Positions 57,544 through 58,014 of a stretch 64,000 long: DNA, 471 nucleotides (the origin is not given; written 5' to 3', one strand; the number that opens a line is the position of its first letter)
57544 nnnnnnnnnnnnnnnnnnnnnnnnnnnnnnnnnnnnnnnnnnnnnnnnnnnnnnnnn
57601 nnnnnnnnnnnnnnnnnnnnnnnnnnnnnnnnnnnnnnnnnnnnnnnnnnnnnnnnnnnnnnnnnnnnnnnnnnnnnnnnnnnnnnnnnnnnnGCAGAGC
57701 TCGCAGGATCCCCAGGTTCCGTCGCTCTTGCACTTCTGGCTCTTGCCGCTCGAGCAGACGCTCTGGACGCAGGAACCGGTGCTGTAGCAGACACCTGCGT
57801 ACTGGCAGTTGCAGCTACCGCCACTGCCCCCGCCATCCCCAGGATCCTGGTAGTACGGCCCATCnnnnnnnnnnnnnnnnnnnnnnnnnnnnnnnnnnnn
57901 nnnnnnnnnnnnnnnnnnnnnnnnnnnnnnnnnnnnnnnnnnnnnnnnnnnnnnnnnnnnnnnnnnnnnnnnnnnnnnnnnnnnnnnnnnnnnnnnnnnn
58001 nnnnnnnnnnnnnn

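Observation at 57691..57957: Candidate defensin-like or RiPP-like secreted peptide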

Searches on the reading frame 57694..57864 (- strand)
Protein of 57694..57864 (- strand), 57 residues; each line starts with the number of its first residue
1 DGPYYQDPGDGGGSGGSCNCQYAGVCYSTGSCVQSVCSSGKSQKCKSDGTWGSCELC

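Call 16: search_protein_families(library=pfam, proteins=[window:57694-57864:-], max_evalue=10)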
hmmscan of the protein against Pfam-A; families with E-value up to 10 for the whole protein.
seq(57 aa): 0 families

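Call 22: search_protein_representatives(protein=window:57694-57864:-)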
Query: 57 residues. Proteins with E-value up to 0.001 (for the whole library): 13; up to 1e-10: 1; up to 1e-30: 0. The best 13 are listed.
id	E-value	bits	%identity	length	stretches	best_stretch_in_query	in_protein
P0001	1.7e-27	110.9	91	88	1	1-57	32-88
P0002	2.0e-07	47.6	60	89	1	7-50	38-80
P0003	2.9e-06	43.9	49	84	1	6-57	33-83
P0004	1.3e-05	41.8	58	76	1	18-57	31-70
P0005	1.3e-04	38.8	32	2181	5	23-52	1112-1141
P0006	1.7e-04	38.3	48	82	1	18-57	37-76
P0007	1.8e-04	38.3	55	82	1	17-57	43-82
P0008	2.9e-04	37.6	52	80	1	7-57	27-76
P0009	3.3e-04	37.4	56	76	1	17-55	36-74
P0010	4.5e-04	37.0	45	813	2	35-56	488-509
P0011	4.7e-04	36.9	51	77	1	15-57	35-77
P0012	6.3e-04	36.5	44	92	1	15-55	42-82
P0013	8.6e-04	36.1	44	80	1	17-57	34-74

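Call 26: search_protein_families(library=pfam, proteins=[P0005, P0010], max_evalue=0.01)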
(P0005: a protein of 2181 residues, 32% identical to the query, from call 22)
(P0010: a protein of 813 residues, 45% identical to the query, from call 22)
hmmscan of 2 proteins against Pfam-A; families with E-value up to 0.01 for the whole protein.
P0005 (2181 aa): 4 families
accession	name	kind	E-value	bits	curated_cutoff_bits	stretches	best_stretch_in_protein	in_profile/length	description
PF09136.16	Glucodextran_B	-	6.4e-67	221.9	27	9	1187-1260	12-82/83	Glucodextranase, domain B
PF17936.7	Big_6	-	4.3e-10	40.2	27.6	0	1301-1341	39-79/83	Bacterial Ig domain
PF22599.2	SecDF_P1_head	-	1.9e-07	31.4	27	0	1126-1185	25-81/114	SecDF, P1 head subdomain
PF24893.1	DUF7743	-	0.0017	18.5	27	0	399-485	2-99/120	Domain of unknown function (DUF7743)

P0010 (813 aa): 2 families
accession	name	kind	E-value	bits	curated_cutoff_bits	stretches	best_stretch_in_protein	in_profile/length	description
PF08562.15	Crisp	-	8.2e-06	26.7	27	0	55-70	14-29/55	Crisp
PF18463.6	PCSK9_C3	-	2.5e-05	24.8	26.7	0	150-194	7-51/74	Proprotein convertase subtilisin-like/kexin type 9 C-terminal domain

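Call 27: predict_structure(protein=window:57694-57864:-)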
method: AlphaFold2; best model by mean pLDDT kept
length: 57 residues; sequences in the alignment: 1
mean_pLDDT: 51.8   pTM: 0.24
mean pLDDT of the five models: 51.8, 46.7, 44.4, 40.9, 38.6
residues with pLDDT >= 90: 0; 70-90: 0; 50-70: 41; < 50: 16
segments of 3 or more residues with pLDDT < 50: 6-9, 11-16, 21-23
pLDDT, mean of each block of 10 residues (from residue 1): 48 49 51 52 56 56
secondary structure, 60 per line:
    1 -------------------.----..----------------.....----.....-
elements in order: E43-47 E52-56

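Call 30: find_encoding_contigs(protein=P0008, flank=6000, max_places=2)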
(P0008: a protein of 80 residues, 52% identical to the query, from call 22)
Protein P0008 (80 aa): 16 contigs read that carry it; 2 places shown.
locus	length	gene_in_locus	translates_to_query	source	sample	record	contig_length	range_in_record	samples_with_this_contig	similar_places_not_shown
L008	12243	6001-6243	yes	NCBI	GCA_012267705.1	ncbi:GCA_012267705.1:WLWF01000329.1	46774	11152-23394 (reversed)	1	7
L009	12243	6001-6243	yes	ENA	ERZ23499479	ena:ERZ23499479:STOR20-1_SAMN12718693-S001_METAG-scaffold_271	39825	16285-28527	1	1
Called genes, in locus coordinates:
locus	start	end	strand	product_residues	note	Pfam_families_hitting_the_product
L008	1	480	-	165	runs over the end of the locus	-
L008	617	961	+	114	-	-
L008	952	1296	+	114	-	-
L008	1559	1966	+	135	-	-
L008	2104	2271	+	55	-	-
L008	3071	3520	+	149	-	-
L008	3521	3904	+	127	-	-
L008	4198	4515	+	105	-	PF12840:HTH_20 (weak), PF01022:HTH_5 (weak), PF09339:HTH_IclR (weak), PF13412:HTH_24 (weak)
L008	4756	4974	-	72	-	-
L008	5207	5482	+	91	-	PF12833:HTH_18, PF00165:HTH_AraC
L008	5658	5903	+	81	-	-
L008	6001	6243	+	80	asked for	-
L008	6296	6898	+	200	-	-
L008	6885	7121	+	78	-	-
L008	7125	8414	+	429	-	PF17170:DUF5128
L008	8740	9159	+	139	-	PF24250:HVO_2718 (faint), PF12844:HTH_19 (faint), PF13384:HTH_23 (faint), PF13413:HTH_25 (faint), PF13560:HTH_31 (weak), PF01381:HTH_3 (weak), PF13560:HTH_31, PF01381:HTH_3, +2 more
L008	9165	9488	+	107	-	-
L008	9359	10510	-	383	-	-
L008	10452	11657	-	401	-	PF00486:Trans_reg_C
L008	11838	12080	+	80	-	-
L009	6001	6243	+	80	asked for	-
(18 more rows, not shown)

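Call 31: find_encoding_contigs(protein=P0004, flank=6000, max_places=2)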
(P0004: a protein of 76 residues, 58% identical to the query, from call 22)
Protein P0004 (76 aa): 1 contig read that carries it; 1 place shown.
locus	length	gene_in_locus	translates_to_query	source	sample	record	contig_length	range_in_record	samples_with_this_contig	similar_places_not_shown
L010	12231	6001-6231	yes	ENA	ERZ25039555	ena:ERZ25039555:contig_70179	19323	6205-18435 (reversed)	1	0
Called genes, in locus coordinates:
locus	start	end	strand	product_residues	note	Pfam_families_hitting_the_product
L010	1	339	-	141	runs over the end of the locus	-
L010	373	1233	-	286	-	-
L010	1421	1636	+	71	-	-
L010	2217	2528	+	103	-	-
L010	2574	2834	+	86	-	-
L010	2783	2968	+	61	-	-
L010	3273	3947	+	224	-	-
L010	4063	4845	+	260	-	PF22483:Mu-transpos_C_2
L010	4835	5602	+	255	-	PF01695:IstB_IS21, PF00308:Bac_DnaA (weak)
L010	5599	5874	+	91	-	-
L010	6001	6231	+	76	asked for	-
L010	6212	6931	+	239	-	PF13098:Thioredoxin_2 (weak)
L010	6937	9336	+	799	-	PF12704:MacB_PCD, PF02687:FtsX (weak), PF12704:MacB_PCD, PF02687:FtsX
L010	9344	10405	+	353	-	PF13621:Cupin_8, PF08007:JmjC_2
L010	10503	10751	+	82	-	-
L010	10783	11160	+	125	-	-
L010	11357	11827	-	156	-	-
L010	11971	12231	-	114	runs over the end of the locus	-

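Call 33: find_encoding_contigs(protein=P0011, flank=6000, max_places=2)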
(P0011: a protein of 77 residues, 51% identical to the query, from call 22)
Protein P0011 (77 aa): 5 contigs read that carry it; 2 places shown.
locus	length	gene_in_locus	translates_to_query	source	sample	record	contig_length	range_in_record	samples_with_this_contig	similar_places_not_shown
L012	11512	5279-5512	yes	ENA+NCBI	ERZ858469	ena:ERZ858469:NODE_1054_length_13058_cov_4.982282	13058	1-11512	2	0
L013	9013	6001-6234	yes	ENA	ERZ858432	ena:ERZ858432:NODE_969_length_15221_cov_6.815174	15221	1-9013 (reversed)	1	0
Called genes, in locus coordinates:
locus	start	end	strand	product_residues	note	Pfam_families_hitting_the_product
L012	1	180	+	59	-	?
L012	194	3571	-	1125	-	PF13620:CarboxypepD_reg, PF13715:CarbopepD_reg_2 (weak), PF17210:SdrD_B (weak), PF25183:OMP_b-brl_4, PF00593:TonB_dep_Rec_b-barrel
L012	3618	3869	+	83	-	-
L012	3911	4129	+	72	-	-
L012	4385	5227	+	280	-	PF00165:HTH_AraC (faint), PF12833:HTH_18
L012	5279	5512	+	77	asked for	-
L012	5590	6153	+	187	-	PF00578:AhpC-TSA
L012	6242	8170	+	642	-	PF13439:Glyco_transf_4, PF13579:Glyco_trans_4_4 (weak), PF20706:GT4-conflict, PF00534:Glycos_transf_1, PF13692:Glyco_trans_1_4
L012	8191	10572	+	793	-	PF12704:MacB_PCD, PF02687:FtsX, PF12704:MacB_PCD, PF02687:FtsX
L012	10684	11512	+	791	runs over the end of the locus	?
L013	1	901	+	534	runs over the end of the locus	PF00515:TPR_1 (faint), PF07719:TPR_2 (faint), PF13424:TPR_12 (faint), PF13428:TPR_14 (faint), PF13432:TPR_16 (faint), PF14559:TPR_19 (faint)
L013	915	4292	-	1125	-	PF13620:CarboxypepD_reg, PF13715:CarbopepD_reg_2 (weak), PF17210:SdrD_B (weak), PF25183:OMP_b-brl_4, PF00593:TonB_dep_Rec_b-barrel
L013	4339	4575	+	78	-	-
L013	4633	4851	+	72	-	-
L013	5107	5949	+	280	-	PF00165:HTH_AraC (faint), PF12833:HTH_18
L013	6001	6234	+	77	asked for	-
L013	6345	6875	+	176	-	PF00578:AhpC-TSA, PF13098:Thioredoxin_2 (faint)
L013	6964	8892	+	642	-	PF13439:Glyco_transf_4, PF13579:Glyco_trans_4_4 (weak), PF20706:GT4-conflict, PF00534:Glycos_transf_1, PF13692:Glyco_trans_1_4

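Call 51: search_protein_families(library=pfam, proteins=[L008:7125-8414:+], max_evalue=0.001)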
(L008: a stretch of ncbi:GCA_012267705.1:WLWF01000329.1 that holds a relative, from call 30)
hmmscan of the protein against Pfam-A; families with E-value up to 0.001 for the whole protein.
L008:7125-8414:+ (429 aa): 1 family
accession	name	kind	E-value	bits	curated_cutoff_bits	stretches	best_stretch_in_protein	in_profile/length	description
PF17170.10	DUF5128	-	8.4e-09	35.5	22.9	1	82-132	41-91/321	6-bladed beta-propeller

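Call 88: search_protein_families(library=pfam, proteins=[L008:6885-7121:+, L012:3911-4129:+, L010:2574-2834:+], max_evalue=0.1)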
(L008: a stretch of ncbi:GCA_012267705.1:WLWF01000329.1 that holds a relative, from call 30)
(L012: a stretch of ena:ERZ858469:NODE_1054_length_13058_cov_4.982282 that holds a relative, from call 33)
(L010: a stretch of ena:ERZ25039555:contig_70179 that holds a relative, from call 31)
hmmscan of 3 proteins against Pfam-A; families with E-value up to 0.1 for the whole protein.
L008:6885-7121:+ (78 aa): 1 family
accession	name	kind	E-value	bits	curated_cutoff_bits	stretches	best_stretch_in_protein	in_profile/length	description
PF07383.17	DUF1496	-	0.063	13.2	20.2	1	45-69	12-35/53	Protein of unknown function (DUF1496)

L012:3911-4129:+ (72 aa): 1 family
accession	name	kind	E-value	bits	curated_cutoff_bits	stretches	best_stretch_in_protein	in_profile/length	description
PF07383.17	DUF1496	-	0.0021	18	20.2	1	41-64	13-36/53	Protein of unknown function (DUF1496)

L010:2574-2834:+ (86 aa): 1 family
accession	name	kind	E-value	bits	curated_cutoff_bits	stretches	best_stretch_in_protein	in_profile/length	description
PF21646.3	ACTMAP-like_C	-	0.084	13.7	27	0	11-69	5-68/121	Actin maturation protease-like, C-terminal domain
